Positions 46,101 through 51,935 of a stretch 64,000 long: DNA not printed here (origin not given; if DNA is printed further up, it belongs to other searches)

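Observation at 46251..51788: Stand-alone double-lipase / caspase-like (CHAT) / helical-sensor giant: candidate one-gene proteolytic defence or cell-death system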

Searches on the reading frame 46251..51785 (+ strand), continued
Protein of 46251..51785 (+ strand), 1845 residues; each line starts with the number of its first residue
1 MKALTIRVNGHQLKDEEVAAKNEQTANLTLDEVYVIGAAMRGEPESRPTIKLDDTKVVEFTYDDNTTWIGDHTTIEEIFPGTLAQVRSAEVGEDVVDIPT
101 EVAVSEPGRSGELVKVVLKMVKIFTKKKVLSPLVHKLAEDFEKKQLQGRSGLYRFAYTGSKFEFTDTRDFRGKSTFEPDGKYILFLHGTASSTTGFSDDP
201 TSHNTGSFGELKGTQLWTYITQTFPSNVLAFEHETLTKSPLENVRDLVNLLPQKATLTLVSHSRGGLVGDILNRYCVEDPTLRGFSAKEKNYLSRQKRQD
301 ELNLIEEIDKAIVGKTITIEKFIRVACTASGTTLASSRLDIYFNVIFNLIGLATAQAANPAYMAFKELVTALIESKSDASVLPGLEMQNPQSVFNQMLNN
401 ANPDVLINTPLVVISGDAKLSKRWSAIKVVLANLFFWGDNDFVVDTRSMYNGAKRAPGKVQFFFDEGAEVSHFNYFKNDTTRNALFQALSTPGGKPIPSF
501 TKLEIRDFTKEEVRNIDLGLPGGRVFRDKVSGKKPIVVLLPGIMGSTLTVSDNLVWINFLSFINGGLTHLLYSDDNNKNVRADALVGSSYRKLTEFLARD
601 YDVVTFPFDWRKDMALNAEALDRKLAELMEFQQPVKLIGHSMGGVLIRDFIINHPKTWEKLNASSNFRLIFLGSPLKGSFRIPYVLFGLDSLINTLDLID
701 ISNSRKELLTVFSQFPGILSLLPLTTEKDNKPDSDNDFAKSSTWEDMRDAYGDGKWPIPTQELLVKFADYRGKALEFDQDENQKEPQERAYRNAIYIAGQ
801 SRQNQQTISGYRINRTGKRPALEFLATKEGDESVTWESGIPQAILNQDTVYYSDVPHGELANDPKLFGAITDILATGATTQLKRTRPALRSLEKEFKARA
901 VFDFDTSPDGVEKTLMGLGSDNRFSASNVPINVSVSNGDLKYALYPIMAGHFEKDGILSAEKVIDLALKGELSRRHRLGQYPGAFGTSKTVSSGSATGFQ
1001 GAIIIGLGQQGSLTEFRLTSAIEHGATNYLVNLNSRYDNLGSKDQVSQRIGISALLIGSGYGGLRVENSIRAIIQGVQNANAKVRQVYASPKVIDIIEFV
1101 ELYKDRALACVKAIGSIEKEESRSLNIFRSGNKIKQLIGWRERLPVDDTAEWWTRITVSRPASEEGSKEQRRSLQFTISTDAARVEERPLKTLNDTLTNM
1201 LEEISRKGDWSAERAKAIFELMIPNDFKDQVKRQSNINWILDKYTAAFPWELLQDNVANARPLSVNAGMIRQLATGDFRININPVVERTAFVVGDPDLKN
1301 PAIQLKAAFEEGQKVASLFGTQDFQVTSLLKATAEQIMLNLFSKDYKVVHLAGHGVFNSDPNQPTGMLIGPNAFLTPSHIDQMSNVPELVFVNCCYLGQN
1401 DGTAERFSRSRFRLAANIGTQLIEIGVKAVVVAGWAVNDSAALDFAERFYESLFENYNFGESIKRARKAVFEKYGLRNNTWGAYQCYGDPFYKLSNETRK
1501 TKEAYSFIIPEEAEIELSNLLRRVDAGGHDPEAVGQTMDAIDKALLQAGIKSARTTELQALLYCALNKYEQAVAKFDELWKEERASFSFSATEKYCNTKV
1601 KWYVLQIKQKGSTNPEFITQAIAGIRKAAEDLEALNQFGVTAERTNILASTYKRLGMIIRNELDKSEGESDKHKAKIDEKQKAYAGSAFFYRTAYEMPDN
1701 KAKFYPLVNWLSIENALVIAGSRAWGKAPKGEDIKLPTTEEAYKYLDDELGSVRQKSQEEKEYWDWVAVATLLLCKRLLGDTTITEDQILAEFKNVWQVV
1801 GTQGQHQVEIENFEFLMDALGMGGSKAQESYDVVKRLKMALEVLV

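Call 10: find_homologous_proteins(query=window:46251-51785:+, max_evalue=0.00001)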
Query window:46251-51785:+ (1845 aa): 1238 proteins with E <= 0.00001 among 8000 candidates; the best 120 are listed.
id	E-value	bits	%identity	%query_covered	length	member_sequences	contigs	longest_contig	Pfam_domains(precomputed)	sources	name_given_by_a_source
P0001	0.0e+0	4189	100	100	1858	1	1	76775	PF02450.22,PF12770.13,PF24096.3,PF20308.5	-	-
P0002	0.0e+0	3710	88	100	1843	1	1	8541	PF02450.22,PF12770.13,PF24096.3,PF20308.5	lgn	-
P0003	0.0e+0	3664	87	100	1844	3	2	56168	PF02450.22,PF12770.13,PF24096.3,PF20308.5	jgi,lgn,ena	-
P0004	0.0e+0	3184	77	100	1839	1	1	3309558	PF02450.22,PF12770.13,PF24096.3,PF20308.5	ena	-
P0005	0.0e+0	2920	72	100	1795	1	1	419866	PF02450.22,PF12770.13,PF24096.3,PF20308.5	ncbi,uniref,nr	ncbi:DUF7379 domain-containing protein [Spirosoma validum]|uniref:CHAT domain-containing protein n=1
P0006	0.0e+0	2894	71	100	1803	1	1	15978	PF02450.22,PF12770.13,PF24096.3,PF20308.5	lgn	-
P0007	0.0e+0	2766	68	100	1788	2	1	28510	PF02450.22,PF12770.13,PF24096.3,PF20308.5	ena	-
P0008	0.0e+0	2716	67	100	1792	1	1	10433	PF02450.22,PF12770.13,PF24096.3,PF20308.5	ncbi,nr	ncbi:MAG: CHAT domain-containing protein [Cytophagaceae bacterium]|nr:CHAT domain-containing protein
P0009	0.0e+0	2676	66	100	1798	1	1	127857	PF02450.22,PF12770.13,PF24096.3,PF20308.5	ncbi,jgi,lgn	jgi:CHAT domain-containing protein/pimeloyl-ACP methyl ester carboxylesterase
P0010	0.0e+0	2671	66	100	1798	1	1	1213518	PF02450.22,PF12770.13,PF24096.3,PF20308.5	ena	-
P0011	0.0e+0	2588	63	100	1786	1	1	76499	PF02450.22,PF12770.13,PF24096.3,PF20308.5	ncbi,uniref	ncbi:CHAT domain-containing protein [Pontibacter sp. 13R65]|uniref:CHAT domain-containing protein n=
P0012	0.0e+0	2568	63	100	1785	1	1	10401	PF02450.22,PF12770.13,PF24096.3,PF20308.5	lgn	-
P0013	0.0e+0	2551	62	100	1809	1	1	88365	PF02450.22,PF12770.13,PF07819.20,PF24096.3,PF20308.5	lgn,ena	-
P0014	0.0e+0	2536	63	100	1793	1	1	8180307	PF02450.22,PF12770.13,PF24096.3,PF20308.5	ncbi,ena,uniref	ncbi:CHAT domain-containing protein [Runella sp.]|uniref:CHAT domain-containing protein n=1 Tax=Rune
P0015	0.0e+0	2524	63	100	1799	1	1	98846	PF02450.22,PF12770.13,PF24096.3,PF01364.25,PF20308.5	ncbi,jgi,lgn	jgi:CHAT domain-containing protein/pimeloyl-ACP methyl ester carboxylesterase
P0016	0.0e+0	2512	61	100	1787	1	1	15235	PF02450.22,PF12770.13,PF24096.3,PF20308.5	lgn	-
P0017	0.0e+0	2507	64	99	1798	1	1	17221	PF02450.22,PF12770.13,PF24096.3,PF20308.5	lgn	-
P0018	0.0e+0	2477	61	100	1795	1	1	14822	PF02450.22,PF12770.13,PF24096.3,PF20308.5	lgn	-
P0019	0.0e+0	2432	61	100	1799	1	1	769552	PF02450.22,PF12770.13,PF24096.3,PF20308.5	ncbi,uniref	ncbi:hypothetical protein GCM10023189_58930 [Nibrella saemangeumensis]|uniref:CHAT domain-containing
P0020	0.0e+0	2407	61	100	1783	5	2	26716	PF02450.22,PF12770.13,PF24096.3,PF20308.5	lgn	-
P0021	0.0e+0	2341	60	99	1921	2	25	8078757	PF02450.22,PF12770.13,PF24096.3,PF20308.5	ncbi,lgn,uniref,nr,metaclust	ncbi:CHAT domain-containing protein [Spirosoma linguale]|uniref:CHAT domain-containing protein n=1 T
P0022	0.0e+0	2312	58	100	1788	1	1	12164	PF02450.22,PF12770.13,PF24096.3,PF20308.5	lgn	-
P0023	0.0e+0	2299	58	100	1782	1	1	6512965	PF02450.22,PF12770.13,PF24096.3,PF20308.5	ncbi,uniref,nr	ncbi:CHAT domain-containing protein [Salmonirosea aquatica]|uniref:CHAT domain-containing protein n=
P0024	0.0e+0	2192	56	100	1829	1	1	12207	PF02450.22,PF12770.13,PF24096.3,PF20308.5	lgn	-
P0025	0.0e+0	2157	56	100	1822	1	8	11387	PF02450.22,PF12770.13,PF24096.3,PF20308.5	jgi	jgi:hypothetical protein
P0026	0.0e+0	2141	54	100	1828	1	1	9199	PF02450.22,PF12770.13,PF24096.3,PF20308.5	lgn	-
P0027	0.0e+0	2118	55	100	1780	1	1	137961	PF02450.22,PF12770.13,PF24096.3,PF20308.5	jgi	jgi:CHAT domain-containing protein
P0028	0.0e+0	2115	54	100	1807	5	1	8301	PF02450.22,PF12770.13,PF24096.3,PF20308.5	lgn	-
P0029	0.0e+0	2113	53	100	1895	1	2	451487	PF03366.23,PF02450.22,PF20305.5,PF12770.13,PF24096.3,PF20308.5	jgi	jgi:transcription initiation factor IIF auxiliary subunit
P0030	0.0e+0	2091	54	100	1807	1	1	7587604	PF02450.22,PF12770.13,PF24096.3,PF20308.5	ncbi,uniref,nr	ncbi:CHAT domain-containing protein [Dyadobacter sp. NIV53]|uniref:CHAT domain-containing protein n=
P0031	0.0e+0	2080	53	99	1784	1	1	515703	PF02450.22,PF12770.13,PF24096.3,PF20308.5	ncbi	ncbi:MAG: CHAT domain-containing protein [Agriterribacter sp.]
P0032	0.0e+0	2069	53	98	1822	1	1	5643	PF12697.14,PF02450.22,PF12770.13,PF24096.3,PF20308.5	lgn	-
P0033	0.0e+0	2018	52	100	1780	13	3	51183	PF02450.22,PF12770.13,PF24096.3,PF20308.5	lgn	-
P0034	0.0e+0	2015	52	100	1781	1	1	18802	PF02450.22,PF12770.13,PF24096.3,PF20308.5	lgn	-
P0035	0.0e+0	2000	51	100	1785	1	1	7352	PF02450.22,PF12770.13,PF24096.3,PF20308.5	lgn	-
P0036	0.0e+0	1999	51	100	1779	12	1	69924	PF02450.22,PF12770.13,PF24096.3,PF20308.5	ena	-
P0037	0.0e+0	1996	51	100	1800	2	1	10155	PF02450.22,PF12770.13,PF24096.3,PF20308.5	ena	-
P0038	0.0e+0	1958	51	99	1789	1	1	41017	PF02450.22,PF12770.13,PF24096.3,PF20308.5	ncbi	ncbi:hypothetical protein BH10BAC3_BH10BAC3_12720 [soil metagenome]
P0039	0.0e+0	1952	51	100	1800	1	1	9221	PF02450.22,PF12770.13,PF24096.3,PF20308.5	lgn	-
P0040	0.0e+0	1946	54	90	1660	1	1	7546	PF02450.22,PF12770.13,PF24096.3,PF20308.5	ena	-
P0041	0.0e+0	1890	49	99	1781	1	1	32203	PF02450.22,PF12770.13,PF24096.3,PF20308.5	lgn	-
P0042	0.0e+0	1816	49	99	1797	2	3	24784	PF02450.22,PF12770.13,PF24096.3,PF20308.5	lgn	-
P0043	0.0e+0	1814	47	100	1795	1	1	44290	PF02450.22,PF12770.13,PF24096.3,PF20308.5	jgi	-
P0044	0.0e+0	1813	48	100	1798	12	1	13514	PF02450.22,PF12770.13,PF24096.3,PF20308.5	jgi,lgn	jgi:CHAT domain-containing protein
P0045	0.0e+0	1796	49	98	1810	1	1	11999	PF02450.22,PF12770.13,PF24096.3,PF20308.5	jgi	jgi:hypothetical protein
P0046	0.0e+0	1791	49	98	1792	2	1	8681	PF02450.22,PF12770.13,PF24096.3,PF20308.5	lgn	-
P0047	0.0e+0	1780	48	100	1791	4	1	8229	PF02450.22,PF12770.13,PF24096.3,PF20308.5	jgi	jgi:CHAT domain-containing protein/pimeloyl-ACP methyl ester carboxylesterase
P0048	0.0e+0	1758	47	99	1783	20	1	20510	PF02450.22,PF12770.13,PF24096.3,PF20308.5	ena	-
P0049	0.0e+0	1751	48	98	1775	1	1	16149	PF02450.22,PF12770.13,PF24096.3,PF20308.5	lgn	-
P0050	0.0e+0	1750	47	99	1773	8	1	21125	PF02450.22,PF12770.13,PF24096.3,PF20308.5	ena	-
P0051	0.0e+0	1743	48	98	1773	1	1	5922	PF02450.22,PF12770.13,PF24096.3,PF20308.5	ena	-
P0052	0.0e+0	1741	47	99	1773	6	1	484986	PF02450.22,PF12770.13,PF24096.3,PF20308.5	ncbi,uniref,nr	ncbi:CHAT domain-containing protein [Terrimonas pollutisoli]|uniref:CHAT domain-containing protein n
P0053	0.0e+0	1738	47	98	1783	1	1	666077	PF02450.22,PF12770.13,PF24096.3,PF20308.5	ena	-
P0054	0.0e+0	1737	47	97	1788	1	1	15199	PF02450.22,PF12770.13,PF24096.3,PF01364.25,PF20308.5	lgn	-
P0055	0.0e+0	1733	47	99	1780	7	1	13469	PF02450.22,PF12770.13,PF24096.3,PF20308.5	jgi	jgi:CHAT domain-containing protein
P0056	0.0e+0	1730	47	97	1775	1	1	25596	PF02450.22,PF12770.13,PF24096.3,PF20308.5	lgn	-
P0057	0.0e+0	1729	47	99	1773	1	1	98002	PF02450.22,PF12770.13,PF07819.20,PF24096.3,PF20308.5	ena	-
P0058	0.0e+0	1725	46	99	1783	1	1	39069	PF02450.22,PF12770.13,PF24096.3,PF20308.5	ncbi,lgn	-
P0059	0.0e+0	1723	46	100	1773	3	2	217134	PF02450.22,PF12770.13,PF24096.3,PF20308.5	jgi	jgi:hypothetical protein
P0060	0.0e+0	1720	47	100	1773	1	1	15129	PF02450.22,PF12770.13,PF24096.3,PF20308.5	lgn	-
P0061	0.0e+0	1720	47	99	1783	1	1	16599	PF02450.22,PF12770.13,PF24096.3,PF20308.5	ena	-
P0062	0.0e+0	1719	46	99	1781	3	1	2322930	PF02450.22,PF12770.13,PF24096.3,PF20308.5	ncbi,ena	-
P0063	0.0e+0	1717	47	98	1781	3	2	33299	PF02450.22,PF12770.13,PF07819.20,PF24096.3,PF20308.5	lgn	-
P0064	0.0e+0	1716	46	100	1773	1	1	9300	PF02450.22,PF12770.13,PF24096.3,PF20308.5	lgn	-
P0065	0.0e+0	1716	46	98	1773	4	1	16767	PF02450.22,PF12770.13,PF24096.3,PF20308.5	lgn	-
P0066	0.0e+0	1716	46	98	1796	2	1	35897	PF02450.22,PF12770.13,PF24096.3,PF20308.5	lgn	-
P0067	0.0e+0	1715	46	99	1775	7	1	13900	PF02450.22,PF12770.13,PF24096.3,PF20308.5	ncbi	-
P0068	0.0e+0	1713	46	98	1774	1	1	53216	PF02450.22,PF12770.13,PF24096.3,PF20308.5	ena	-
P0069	0.0e+0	1703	47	98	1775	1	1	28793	PF02450.22,PF12770.13,PF24096.3,PF20308.5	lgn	-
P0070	0.0e+0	1703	46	97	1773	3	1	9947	PF02450.22,PF12770.13,PF24096.3,PF20308.5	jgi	jgi:CHAT domain-containing protein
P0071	0.0e+0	1703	45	100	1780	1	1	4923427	PF02450.22,PF12770.13,PF24096.3,PF20308.5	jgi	jgi:CHAT domain-containing protein/pimeloyl-ACP methyl ester carboxylesterase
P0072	0.0e+0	1701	46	99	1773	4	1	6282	PF02450.22,PF12770.13,PF24096.3,PF20308.5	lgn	-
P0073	0.0e+0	1693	46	98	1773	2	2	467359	PF02450.22,PF12770.13,PF24096.3,PF20308.5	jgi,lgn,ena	-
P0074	0.0e+0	1692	46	98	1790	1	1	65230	PF02450.22,PF12770.13,PF24096.3,PF20308.5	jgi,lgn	jgi:CHAT domain-containing protein/pimeloyl-ACP methyl ester carboxylesterase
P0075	0.0e+0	1690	46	100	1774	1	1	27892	PF02450.22,PF12770.13,PF24096.3,PF20308.5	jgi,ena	-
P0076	0.0e+0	1688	46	99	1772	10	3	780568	PF02450.22,PF12770.13,PF24096.3,PF20308.5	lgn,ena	-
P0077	0.0e+0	1681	46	99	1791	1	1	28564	PF12697.14,PF02450.22,PF12770.13,PF24096.3,PF20308.5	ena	-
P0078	0.0e+0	1678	46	97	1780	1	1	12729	PF02450.22,PF12770.13,PF24096.3,PF20308.5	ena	-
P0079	0.0e+0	1676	46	94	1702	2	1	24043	PF02450.22,PF12770.13,PF07819.20,PF24096.3,PF20308.5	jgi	jgi:hypothetical protein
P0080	0.0e+0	1674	45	98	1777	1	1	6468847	PF02450.22,PF12770.13,PF24096.3,PF20308.5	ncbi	ncbi:MAG: CHAT domain-containing protein [Chitinophagaceae bacterium]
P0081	0.0e+0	1673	46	100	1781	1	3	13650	PF02450.22,PF12770.13,PF24096.3,PF20308.5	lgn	-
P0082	0.0e+0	1673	46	99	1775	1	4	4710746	PF02450.22,PF12770.13,PF24096.3,PF20308.5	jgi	jgi:CHAT domain-containing protein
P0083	0.0e+0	1673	47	98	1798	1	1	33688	PF02450.22,PF12770.13,PF24096.3,PF20308.5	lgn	-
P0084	0.0e+0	1665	44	100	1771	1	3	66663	PF02450.22,PF12770.13,PF24096.3,PF20308.5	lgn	-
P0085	0.0e+0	1661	45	100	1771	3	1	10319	PF02450.22,PF12770.13,PF24096.3,PF20308.5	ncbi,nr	ncbi:MAG: CHAT domain-containing protein [Chitinophagaceae bacterium]|nr:CHAT domain-containing prot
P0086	0.0e+0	1661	46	99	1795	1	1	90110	PF02450.22,PF02789.24,PF12770.13,PF24096.3,PF20308.5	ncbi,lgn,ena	-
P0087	0.0e+0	1660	46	97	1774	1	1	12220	PF02450.22,PF12770.13,PF24096.3,PF20308.5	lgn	-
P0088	0.0e+0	1657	46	98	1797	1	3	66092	PF02450.22,PF12770.13,PF24096.3,PF20308.5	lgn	-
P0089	0.0e+0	1656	45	99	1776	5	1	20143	PF02450.22,PF12770.13,PF24096.3,PF20308.5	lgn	-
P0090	0.0e+0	1654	46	98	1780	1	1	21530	PF02450.22,PF12770.13,PF24096.3,PF20308.5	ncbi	-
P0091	0.0e+0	1652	45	100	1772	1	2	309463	PF02450.22,PF12770.13,PF24096.3,PF20308.5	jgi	jgi:CHAT domain-containing protein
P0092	0.0e+0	1647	45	99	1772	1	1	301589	PF02450.22,PF12770.13,PF24096.3,PF20308.5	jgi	jgi:CHAT domain-containing protein/pimeloyl-ACP methyl ester carboxylesterase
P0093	0.0e+0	1639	45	97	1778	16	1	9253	PF02450.22,PF12770.13,PF07819.20,PF24096.3,PF20308.5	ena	-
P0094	0.0e+0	1629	45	98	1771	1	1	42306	PF02450.22,PF12770.13,PF24096.3,PF20308.5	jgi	jgi:tetratricopeptide (TPR) repeat protein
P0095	0.0e+0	1626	45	98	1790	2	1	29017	PF02450.22,PF12770.13,PF07819.20,PF24096.3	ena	-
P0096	0.0e+0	1625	46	99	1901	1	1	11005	PF03366.23,PF02450.22,PF20305.5,PF12770.13,PF24096.3,PF20308.5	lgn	-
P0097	0.0e+0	1620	47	91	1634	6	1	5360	PF02450.22,PF12770.13,PF24096.3,PF20308.5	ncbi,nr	ncbi:MAG TPA: CHAT domain-containing protein, partial [Chitinophagaceae bacterium]|nr:CHAT domain-co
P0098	0.0e+0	1619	45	99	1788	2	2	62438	PF02450.22,PF12770.13,PF24096.3,PF20308.5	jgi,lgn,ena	-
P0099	0.0e+0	1617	44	100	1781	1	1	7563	PF02450.22,PF12770.13,PF24096.3,PF20308.5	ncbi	ncbi:MAG: CHAT domain-containing protein [Ginsengibacter sp.]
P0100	0.0e+0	1612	44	99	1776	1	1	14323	PF02450.22,PF12770.13,PF24096.3,PF20308.5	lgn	-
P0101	0.0e+0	1610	45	97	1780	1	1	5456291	PF02450.22,PF12770.13,PF24096.3,PF20308.5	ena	-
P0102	0.0e+0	1608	44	100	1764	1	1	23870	PF02450.22,PF12770.13,PF24096.3,PF20308.5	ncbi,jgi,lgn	-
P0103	0.0e+0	1604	43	100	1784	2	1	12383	PF02450.22,PF12770.13,PF07819.20,PF24096.3,PF20308.5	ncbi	-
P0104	0.0e+0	1602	45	98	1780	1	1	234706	PF02450.22,PF12770.13,PF24096.3,PF20308.5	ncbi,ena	-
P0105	0.0e+0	1600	44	98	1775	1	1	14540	PF02450.22,PF12770.13,PF07819.20,PF24096.3,PF20308.5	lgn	-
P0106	0.0e+0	1598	44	98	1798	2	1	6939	PF02450.22,PF12770.13,PF24096.3,PF20308.5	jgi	jgi:CHAT domain-containing protein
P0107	0.0e+0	1597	45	99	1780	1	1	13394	PF02450.22,PF12770.13,PF24096.3,PF20308.5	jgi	jgi:hypothetical protein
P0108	0.0e+0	1596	45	97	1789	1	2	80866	PF02450.22,PF12770.13,PF24096.3,PF20308.5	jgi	-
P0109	0.0e+0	1593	45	100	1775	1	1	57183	PF02450.22,PF12770.13,PF24096.3,PF20308.5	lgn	-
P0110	0.0e+0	1591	44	99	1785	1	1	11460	PF02450.22,PF12770.13,PF24096.3,PF20308.5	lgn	-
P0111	0.0e+0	1590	44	97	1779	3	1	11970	PF02089.22,PF02450.22,PF12770.13,PF07819.20,PF24096.3,PF20308.5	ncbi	-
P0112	0.0e+0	1590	44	98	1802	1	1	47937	PF02450.22,PF12770.13,PF07819.20,PF24096.3,PF20308.5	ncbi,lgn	-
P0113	0.0e+0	1588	44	99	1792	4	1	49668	PF02450.22,PF12770.13,PF24096.3,PF20308.5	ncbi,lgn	-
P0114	0.0e+0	1583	44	99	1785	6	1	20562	PF02450.22,PF12770.13,PF24096.3,PF20308.5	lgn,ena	-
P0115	0.0e+0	1581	44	100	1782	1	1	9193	PF02089.22,PF02450.22,PF12770.13,PF07819.20,PF24096.3,PF20308.5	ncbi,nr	ncbi:MAG: CHAT domain-containing protein [Bacteroidota bacterium]|nr:CHAT domain-containing protein 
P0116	0.0e+0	1580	45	99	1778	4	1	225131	PF02450.22,PF12770.13,PF24096.3,PF20308.5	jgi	jgi:CHAT domain-containing protein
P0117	0.0e+0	1576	43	98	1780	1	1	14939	PF02450.22,PF12770.13,PF07819.20,PF24096.3,PF20308.5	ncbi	ncbi:MAG: CHAT domain-containing protein [Ginsengibacter sp.]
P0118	0.0e+0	1575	45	97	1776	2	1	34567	PF02450.22,PF12770.13,PF24096.3,PF20308.5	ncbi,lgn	ncbi:MAG: CHAT domain-containing protein [Bacteroidota bacterium]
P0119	0.0e+0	1574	44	99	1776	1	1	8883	PF02450.22,PF12770.13,PF07819.20,PF24096.3,PF20308.5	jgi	jgi:hypothetical protein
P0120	0.0e+0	1574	45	98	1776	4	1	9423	PF02450.22,PF12770.13,PF07819.20,PF24096.3,PF20308.5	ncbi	-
